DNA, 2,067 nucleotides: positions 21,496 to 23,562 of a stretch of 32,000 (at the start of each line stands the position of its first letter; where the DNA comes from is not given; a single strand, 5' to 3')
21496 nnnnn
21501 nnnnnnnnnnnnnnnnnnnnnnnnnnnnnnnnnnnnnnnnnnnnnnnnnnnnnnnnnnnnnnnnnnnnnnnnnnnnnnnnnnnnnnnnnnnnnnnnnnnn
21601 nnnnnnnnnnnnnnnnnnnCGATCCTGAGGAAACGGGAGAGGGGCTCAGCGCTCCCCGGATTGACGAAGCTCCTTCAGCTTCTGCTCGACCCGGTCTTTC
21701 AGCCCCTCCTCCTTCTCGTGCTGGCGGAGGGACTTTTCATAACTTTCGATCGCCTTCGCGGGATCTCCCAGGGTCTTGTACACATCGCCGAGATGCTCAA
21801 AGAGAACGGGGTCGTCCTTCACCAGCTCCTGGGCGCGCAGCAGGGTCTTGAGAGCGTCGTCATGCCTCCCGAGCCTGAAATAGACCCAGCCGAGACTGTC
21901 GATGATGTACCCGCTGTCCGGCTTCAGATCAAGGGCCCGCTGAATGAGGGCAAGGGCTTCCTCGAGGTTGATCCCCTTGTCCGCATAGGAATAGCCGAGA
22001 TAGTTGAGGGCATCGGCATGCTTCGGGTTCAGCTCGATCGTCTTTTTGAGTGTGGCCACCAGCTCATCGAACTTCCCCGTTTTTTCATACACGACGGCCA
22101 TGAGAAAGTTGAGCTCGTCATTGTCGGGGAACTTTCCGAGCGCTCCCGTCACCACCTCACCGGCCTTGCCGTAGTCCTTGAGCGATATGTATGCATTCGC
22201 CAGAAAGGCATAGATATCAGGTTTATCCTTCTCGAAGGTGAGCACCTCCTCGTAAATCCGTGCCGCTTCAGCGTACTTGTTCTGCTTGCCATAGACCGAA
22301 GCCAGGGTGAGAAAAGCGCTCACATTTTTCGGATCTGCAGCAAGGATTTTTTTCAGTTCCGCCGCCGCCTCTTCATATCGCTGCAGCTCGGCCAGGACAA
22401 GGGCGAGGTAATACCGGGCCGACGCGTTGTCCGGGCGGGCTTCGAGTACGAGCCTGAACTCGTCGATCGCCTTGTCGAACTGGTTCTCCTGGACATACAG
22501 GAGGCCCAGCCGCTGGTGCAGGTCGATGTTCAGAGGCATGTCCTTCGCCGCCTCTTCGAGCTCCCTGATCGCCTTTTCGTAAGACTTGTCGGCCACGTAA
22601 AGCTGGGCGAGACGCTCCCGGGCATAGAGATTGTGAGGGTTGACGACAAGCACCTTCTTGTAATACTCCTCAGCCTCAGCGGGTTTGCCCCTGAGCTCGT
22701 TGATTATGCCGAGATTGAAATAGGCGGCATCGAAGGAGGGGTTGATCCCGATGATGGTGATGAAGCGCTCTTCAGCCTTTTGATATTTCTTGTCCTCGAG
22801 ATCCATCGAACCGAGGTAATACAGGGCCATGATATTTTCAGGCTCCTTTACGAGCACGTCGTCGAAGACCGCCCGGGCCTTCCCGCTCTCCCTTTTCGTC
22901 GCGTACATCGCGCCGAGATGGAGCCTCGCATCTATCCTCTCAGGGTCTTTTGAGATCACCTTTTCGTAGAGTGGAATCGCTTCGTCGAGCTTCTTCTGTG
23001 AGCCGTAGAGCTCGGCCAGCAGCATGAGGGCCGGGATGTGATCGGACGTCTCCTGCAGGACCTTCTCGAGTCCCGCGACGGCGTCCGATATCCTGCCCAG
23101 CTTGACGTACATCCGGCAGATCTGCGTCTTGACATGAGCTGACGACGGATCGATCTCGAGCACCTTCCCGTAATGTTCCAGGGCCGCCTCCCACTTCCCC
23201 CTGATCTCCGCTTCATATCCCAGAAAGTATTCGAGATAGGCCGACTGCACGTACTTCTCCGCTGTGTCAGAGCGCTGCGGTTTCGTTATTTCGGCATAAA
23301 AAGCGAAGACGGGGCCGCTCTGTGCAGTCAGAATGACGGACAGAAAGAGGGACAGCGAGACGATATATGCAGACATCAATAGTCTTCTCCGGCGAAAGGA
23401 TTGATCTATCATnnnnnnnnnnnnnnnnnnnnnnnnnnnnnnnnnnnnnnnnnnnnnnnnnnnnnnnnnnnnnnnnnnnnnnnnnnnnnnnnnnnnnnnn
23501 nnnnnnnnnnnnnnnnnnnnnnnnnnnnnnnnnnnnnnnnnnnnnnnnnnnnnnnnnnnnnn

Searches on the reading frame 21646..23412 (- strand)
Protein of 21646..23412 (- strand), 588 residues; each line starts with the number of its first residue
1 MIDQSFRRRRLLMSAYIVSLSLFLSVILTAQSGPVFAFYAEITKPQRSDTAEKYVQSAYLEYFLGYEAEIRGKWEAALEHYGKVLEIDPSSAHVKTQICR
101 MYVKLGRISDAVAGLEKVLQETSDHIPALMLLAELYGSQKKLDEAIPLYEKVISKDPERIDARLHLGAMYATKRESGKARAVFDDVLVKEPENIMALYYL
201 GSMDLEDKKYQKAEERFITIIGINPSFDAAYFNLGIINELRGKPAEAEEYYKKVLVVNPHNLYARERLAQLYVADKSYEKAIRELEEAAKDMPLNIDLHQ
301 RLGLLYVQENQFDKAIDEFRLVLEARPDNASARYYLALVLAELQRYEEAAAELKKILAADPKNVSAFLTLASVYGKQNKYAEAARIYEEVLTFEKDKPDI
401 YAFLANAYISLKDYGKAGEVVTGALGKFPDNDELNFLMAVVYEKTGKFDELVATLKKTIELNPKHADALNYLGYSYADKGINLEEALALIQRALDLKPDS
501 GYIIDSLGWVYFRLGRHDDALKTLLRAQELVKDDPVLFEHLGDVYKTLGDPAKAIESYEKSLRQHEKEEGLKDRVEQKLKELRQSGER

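Call 10: search_protein_families(library=pfam, proteins=[window:21646-23412:-])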
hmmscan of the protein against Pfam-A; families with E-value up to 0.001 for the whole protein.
window:21646-23412:- (588 aa): 42 families (the best 25 are shown)
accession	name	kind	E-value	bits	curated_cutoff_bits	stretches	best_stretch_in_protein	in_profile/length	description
PF14559.12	TPR_19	-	3.2e-61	204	25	7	307-370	2-64/68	Tetratricopeptide repeat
PF07719.23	TPR_2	-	4.9e-61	198.3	27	2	230-261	3-34/34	Tetratricopeptide repeat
PF00515.34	TPR_1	-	9e-53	174.5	27.8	3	230-261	3-34/34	Tetratricopeptide repeat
PF13432.12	TPR_16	-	6.9e-52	173.9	32.7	6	302-363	3-64/65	Tetratricopeptide repeat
PF13414.12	TPR_11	-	8e-48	160.3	26.8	6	303-343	1-41/42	TPR repeat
PF13431.12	TPR_17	-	1.3e-47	156.6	24.4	1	455-487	2-33/34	Tetratricopeptide repeat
PF13428.12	TPR_14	-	5.6e-47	153.7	23.5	2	297-337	2-42/44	Tetratricopeptide repeat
PF13181.12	TPR_8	-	1.4e-46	153.1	25.7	2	297-329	2-34/34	Tetratricopeptide repeat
PF13424.12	TPR_12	-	3.7e-36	123.6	30.1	2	482-531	18-75/77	Tetratricopeptide repeat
PF13176.12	TPR_7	-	3.3e-35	117.6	27.9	0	128-158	1-33/36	Tetratricopeptide repeat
PF13174.12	TPR_6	-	6.9e-33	111.5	26.3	0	128-158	2-32/33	Tetratricopeptide repeat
PF12895.13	ANAPC3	-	5.8e-28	97.4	27.2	3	377-458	2-82/82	Anaphase-promoting complex, cyclosome, subunit 3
PF23914.1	TPR_CcmH_CycH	-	6.4e-26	91.5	42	2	112-225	36-152/158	Cytochrome c-type biogenesis protein H TPR domain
PF24575.1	TPR_Slam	-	5e-24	85.2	35.2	3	303-352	54-103/104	Surface lipoprotein assembly modifier, N-terminal TPR repeats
PF13371.12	TPR_9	-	2.9e-23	82.1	35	1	303-365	2-64/73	Tetratricopeptide repeat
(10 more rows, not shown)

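Call 75: search_protein_families(library=ncbifam, proteins=[window:21646-23412:-], max_evalue=0.01)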
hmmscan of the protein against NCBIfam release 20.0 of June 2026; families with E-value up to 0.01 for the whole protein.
window:21646-23412:- (588 aa): 47 families (the best 25 are shown)
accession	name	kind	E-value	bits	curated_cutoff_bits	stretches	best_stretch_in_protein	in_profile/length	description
NF040959.1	MamA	equivalog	1.5e-72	243.3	200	6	346-480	53-187/204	magnetosome protein MamA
TIGR02917.1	PEP_TPR_lipo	equivalog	6.2e-68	229.5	312.2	2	63-418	130-485/899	XrtA/PEP-CTERM system TPR-repeat protein PrsT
TIGR02521.1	type_IV_pilW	equivalog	6.5e-39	133.9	154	7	132-287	37-194/234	type IV pilus biogenesis/stability protein PilW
NF033762.1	social_mot_Tgl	equivalog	3.4e-36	124.9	225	4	297-414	32-147/252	social motility TPR repeat lipoprotein Tgl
NF033758.1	gliding_GltE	equivalog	9.3e-31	107.2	225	3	297-412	223-335/411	adventurous gliding motility TPR repeat lipoprotein GltE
TIGR02552.1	LcrH_SycD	equivalog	1.4e-29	102.5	104.8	4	358-433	46-121/136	SycD/LcrH family type III secretion system chaperone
TIGR00540.1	TPR_hemY_coli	hypoth_equivalog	1.8e-28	99.4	142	5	265-350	293-379/385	heme biosynthesis-associated TPR protein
NF052415.1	T3SS_chap_SctY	equivalog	1.6e-26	92.9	70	2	300-391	10-104/106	type III secretion apparatus assembly chaperone SctY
TIGR03939.1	PGA_TPR_OMP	equivalog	2.5e-25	88.9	366.65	3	309-401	99-191/800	poly-beta-1,6 N-acetyl-D-glucosamine export porin PgaA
NF047371.1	FlcA_CTERM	equivalog_domain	1.8e-24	86.2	300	3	271-357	448-534/646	periplasmic flagellar collar protein FlcA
NF033920.0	C39_PA2778_fam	equivalog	1.9e-23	83.2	150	2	275-359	169-253/255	PA2778 family cysteine peptidase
TIGR00990.1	3a0801s09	subfamily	9.5e-22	77.4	757.25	4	70-290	343-570/615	mitochondrial import receptor subunit TOM70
NF008756.0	PRK11788.1-4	equivalog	1.4e-21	77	474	2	54-215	178-336/389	lipopolysaccharide assembly protein LapB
TIGR02795.1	tol_pal_ybgF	equivalog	2.4e-21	76.5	90.1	2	303-392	9-104/119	tol-pal system protein YbgF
NF052400.1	M48_BAM_BepA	equivalog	2.6e-21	75.9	570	3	328-474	305-451/483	beta-barrel assembly-enhancing protease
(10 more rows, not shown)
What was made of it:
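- Tried and rejected: The TPR protein's above-cut-off hit to the MamA model is treated as a repeat artefact (call 75).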
